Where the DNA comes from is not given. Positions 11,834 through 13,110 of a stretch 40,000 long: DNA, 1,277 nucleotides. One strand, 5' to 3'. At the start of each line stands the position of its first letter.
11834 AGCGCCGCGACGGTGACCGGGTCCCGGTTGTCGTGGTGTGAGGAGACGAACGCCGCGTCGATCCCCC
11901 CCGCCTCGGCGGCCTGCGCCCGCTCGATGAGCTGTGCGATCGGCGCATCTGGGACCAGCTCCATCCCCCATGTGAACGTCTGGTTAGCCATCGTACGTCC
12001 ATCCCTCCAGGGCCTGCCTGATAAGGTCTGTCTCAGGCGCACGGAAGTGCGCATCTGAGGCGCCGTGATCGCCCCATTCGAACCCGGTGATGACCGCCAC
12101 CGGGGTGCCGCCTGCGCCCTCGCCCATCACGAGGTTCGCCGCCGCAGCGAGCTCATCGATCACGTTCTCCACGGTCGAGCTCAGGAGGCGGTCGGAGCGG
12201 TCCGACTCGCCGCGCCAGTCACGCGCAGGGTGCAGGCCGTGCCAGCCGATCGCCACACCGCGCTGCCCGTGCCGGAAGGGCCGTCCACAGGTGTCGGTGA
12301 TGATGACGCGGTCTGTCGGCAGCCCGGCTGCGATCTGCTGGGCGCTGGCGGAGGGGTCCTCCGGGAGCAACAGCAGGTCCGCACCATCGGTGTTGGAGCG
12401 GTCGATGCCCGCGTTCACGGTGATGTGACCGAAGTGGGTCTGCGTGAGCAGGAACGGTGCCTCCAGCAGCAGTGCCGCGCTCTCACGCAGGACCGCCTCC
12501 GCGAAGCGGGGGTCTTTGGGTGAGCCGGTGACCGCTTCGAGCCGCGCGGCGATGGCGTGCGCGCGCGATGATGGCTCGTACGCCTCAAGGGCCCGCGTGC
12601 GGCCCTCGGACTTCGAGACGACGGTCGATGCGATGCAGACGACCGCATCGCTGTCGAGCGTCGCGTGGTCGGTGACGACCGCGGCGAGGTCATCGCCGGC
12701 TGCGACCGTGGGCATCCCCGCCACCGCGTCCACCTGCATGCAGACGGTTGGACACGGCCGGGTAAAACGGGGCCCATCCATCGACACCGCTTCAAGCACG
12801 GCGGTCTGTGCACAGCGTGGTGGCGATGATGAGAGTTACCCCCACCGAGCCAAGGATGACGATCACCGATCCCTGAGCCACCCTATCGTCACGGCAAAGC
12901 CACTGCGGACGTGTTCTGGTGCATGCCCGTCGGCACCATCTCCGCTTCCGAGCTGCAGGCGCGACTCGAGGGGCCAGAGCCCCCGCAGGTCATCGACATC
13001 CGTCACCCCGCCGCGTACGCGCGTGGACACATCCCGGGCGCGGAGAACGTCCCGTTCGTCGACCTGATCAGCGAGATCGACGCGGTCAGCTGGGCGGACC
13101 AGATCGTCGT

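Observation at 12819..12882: Unannotated box C/D sRNA candidate in the cofE/rhodanese spacer, with a guide complementary to the 23S rRNA helix-69 loop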

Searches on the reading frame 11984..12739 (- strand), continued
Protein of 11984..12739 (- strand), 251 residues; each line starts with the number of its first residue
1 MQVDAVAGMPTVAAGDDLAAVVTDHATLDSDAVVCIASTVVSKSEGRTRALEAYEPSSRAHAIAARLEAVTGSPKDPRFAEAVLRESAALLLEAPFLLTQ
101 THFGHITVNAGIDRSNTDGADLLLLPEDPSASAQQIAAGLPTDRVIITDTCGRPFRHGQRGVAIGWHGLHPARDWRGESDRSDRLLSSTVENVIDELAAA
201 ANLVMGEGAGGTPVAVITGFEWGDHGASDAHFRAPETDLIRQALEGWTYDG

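Call 68: find_encoding_contigs(protein=P0059, flank=2500, max_places=1)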
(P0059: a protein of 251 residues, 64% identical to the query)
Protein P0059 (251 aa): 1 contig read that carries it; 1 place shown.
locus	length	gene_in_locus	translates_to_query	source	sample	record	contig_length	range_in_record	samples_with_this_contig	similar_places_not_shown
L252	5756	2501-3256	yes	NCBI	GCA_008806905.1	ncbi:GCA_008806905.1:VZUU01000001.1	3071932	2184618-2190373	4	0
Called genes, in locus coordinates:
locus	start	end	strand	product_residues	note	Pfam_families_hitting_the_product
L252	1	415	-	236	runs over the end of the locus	-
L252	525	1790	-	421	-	PF00293:NUDIX, PF01008:IF-2B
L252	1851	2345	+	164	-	PF12850:Metallophos_2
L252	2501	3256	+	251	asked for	PF01996:F420_ligase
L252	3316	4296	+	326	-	PF00296:Bac_luciferase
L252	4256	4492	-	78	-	PF26067:DUF8024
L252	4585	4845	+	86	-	PF24458:DUF7573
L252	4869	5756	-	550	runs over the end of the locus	PF02518:HATPase_c (weak), PF13589:HATPase_c_3, PF01119:DNA_mis_repair, PF08676:MutL_C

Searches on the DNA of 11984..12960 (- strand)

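Call 4: search_rna_families(source=window, start=12700, end=12960, threshold=evalue, max_evalue=10, show_alignments=5)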
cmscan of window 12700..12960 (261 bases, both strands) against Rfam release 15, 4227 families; matches with E-value up to 10: 18.
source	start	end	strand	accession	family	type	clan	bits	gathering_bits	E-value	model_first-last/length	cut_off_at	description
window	12822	12878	+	RF01152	sR1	Gene; snRNA; snoRNA; CD-box;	-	33.1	45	5.3e-07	1-57/57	no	Small nucleolar RNA sR1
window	12822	12879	+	RF00095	snoPyro_CD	Gene; snRNA; snoRNA; CD-box;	CL00132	26.9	45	0.00079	1-58/58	no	Pyrococcus C/D box small nucleolar RNA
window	12822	12878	+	RF01307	sR55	Gene; snRNA; snoRNA; CD-box;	-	21.3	35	0.0036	1-65/65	no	Small nucleolar RNA sR55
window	12819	12882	+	RF00188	SNORD103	Gene; snRNA; snoRNA; CD-box;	-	20.7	45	0.058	1-83/83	no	Small nucleolar RNA SNORD103/SNORD85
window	12822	12878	+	RF01144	sR17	Gene; snRNA; snoRNA; CD-box;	-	17.8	36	0.046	1-55/55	no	Small nucleolar RNA sR17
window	12822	12878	+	RF01129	sR44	Gene; snRNA; snoRNA; CD-box;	-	17.4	45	0.033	1-55/55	no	Small nucleolar RNA sR44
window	12818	12883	+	RF01192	SNORD11B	Gene; snRNA; snoRNA; CD-box;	CL00103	17.4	50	1.9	1-87/87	no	Small nucleolar RNA SNORD11B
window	12822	12878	+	RF01122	sR39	Gene; snRNA; snoRNA; CD-box;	-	17.3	50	0.029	1-56/56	no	Small nucleolar RNA sR39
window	12822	12878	+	RF01136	sR28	Gene; snRNA; snoRNA; CD-box;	-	16.7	39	0.025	1-55/55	no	Small nucleolar RNA sR28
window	12822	12883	+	RF01146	sR15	Gene; snRNA; snoRNA; CD-box;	-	16.2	40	1.2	1-65/65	no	Small nucleolar RNA sR15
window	12819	12871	+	RF02473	GlsR4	Gene; snRNA; snoRNA; CD-box;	-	15.7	70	0.84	1-61/61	no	Small nucleolar RNA GlsR4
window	12821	12855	+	RF01277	snoU54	Gene; snRNA; snoRNA; CD-box;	CL00008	14.6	35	2.4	1-67/67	no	Small nucleolar RNA U54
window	12822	12855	+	RF01273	sR34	Gene; snRNA; snoRNA; CD-box;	-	14.4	40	2.6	1-54/54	no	Small nucleolar RNA sR34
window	12822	12878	+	RF01310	sR7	Gene; snRNA; snoRNA; CD-box;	-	13.9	37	0.59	1-57/57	no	Small nucleolar RNA sR7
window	12822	12878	+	RF01128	sR43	Gene; snRNA; snoRNA; CD-box;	-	13.1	45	0.46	1-56/56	no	Small nucleolar RNA sR42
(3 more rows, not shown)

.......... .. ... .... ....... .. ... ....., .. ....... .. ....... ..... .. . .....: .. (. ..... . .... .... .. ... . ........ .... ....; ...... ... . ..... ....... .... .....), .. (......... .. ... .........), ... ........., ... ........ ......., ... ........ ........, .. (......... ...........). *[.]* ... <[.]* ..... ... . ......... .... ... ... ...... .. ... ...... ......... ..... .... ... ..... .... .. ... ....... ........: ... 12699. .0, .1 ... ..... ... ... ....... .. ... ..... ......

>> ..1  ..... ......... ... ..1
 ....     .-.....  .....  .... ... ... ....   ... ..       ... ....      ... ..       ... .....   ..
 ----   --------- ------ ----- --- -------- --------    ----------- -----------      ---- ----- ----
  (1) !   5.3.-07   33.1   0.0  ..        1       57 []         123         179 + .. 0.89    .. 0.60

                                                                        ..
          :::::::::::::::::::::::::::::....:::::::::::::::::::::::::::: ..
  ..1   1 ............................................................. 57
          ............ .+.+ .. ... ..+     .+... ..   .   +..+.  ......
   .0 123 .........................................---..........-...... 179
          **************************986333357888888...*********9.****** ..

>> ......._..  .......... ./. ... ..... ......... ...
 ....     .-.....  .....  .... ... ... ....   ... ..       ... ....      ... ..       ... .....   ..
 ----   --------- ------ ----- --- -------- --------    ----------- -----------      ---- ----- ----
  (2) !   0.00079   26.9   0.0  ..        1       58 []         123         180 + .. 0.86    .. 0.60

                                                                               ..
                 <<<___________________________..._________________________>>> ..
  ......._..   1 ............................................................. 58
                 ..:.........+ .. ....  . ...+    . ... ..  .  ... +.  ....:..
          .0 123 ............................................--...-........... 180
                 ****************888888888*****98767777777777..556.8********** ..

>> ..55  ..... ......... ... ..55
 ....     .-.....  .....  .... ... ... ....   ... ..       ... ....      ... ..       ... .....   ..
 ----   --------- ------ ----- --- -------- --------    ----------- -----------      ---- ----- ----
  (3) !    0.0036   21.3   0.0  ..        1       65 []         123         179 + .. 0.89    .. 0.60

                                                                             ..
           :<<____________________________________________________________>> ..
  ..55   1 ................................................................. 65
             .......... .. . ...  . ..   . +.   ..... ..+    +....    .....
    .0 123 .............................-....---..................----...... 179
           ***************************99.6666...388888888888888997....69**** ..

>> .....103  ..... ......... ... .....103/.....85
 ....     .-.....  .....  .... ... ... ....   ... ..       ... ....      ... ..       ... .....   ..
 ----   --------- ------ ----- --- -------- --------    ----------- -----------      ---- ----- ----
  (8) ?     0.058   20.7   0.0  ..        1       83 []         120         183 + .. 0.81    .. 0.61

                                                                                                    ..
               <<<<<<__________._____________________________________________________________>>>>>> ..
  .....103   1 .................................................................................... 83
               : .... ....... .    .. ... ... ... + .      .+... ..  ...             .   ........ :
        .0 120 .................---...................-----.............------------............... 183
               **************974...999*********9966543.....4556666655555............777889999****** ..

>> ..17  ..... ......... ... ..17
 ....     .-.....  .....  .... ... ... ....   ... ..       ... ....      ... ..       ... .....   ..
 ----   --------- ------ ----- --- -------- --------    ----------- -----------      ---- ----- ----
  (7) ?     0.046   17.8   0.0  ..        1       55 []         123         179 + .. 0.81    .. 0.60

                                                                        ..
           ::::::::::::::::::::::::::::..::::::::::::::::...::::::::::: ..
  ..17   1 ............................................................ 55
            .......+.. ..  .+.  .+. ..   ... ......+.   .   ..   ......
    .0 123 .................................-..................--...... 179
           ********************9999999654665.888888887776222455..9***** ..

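Call 69: search_with_rna_model(model_id=R1, sources=[L246, L247, L248, L249, L250, L251, L252, L121], filters=off, max_evalue=0.001, show_alignments=8)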
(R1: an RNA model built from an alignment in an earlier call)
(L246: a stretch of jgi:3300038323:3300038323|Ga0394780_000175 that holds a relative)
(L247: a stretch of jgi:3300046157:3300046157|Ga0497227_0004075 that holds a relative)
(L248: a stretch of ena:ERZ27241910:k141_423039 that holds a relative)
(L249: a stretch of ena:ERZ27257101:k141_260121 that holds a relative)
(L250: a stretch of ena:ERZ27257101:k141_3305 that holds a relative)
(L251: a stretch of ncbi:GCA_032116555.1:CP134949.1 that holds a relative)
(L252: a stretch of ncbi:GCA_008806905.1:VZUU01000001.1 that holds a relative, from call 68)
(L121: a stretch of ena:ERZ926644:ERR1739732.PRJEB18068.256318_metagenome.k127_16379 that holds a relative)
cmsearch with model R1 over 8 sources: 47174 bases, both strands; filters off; matches with E-value up to 0.001: 6.
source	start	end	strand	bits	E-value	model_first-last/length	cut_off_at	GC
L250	2365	2427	-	66.6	1.2e-15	1-65/65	no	0.59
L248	2418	2481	-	66.2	1.6e-15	1-65/65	no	0.58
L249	2418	2481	-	66.2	1.6e-15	1-65/65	no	0.58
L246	2358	2421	-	65.7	2.2e-15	1-65/65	no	0.58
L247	2358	2421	-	65.7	2.2e-15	1-65/65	no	0.58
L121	2858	2921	-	62.9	1.2e-14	1-65/65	no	0.61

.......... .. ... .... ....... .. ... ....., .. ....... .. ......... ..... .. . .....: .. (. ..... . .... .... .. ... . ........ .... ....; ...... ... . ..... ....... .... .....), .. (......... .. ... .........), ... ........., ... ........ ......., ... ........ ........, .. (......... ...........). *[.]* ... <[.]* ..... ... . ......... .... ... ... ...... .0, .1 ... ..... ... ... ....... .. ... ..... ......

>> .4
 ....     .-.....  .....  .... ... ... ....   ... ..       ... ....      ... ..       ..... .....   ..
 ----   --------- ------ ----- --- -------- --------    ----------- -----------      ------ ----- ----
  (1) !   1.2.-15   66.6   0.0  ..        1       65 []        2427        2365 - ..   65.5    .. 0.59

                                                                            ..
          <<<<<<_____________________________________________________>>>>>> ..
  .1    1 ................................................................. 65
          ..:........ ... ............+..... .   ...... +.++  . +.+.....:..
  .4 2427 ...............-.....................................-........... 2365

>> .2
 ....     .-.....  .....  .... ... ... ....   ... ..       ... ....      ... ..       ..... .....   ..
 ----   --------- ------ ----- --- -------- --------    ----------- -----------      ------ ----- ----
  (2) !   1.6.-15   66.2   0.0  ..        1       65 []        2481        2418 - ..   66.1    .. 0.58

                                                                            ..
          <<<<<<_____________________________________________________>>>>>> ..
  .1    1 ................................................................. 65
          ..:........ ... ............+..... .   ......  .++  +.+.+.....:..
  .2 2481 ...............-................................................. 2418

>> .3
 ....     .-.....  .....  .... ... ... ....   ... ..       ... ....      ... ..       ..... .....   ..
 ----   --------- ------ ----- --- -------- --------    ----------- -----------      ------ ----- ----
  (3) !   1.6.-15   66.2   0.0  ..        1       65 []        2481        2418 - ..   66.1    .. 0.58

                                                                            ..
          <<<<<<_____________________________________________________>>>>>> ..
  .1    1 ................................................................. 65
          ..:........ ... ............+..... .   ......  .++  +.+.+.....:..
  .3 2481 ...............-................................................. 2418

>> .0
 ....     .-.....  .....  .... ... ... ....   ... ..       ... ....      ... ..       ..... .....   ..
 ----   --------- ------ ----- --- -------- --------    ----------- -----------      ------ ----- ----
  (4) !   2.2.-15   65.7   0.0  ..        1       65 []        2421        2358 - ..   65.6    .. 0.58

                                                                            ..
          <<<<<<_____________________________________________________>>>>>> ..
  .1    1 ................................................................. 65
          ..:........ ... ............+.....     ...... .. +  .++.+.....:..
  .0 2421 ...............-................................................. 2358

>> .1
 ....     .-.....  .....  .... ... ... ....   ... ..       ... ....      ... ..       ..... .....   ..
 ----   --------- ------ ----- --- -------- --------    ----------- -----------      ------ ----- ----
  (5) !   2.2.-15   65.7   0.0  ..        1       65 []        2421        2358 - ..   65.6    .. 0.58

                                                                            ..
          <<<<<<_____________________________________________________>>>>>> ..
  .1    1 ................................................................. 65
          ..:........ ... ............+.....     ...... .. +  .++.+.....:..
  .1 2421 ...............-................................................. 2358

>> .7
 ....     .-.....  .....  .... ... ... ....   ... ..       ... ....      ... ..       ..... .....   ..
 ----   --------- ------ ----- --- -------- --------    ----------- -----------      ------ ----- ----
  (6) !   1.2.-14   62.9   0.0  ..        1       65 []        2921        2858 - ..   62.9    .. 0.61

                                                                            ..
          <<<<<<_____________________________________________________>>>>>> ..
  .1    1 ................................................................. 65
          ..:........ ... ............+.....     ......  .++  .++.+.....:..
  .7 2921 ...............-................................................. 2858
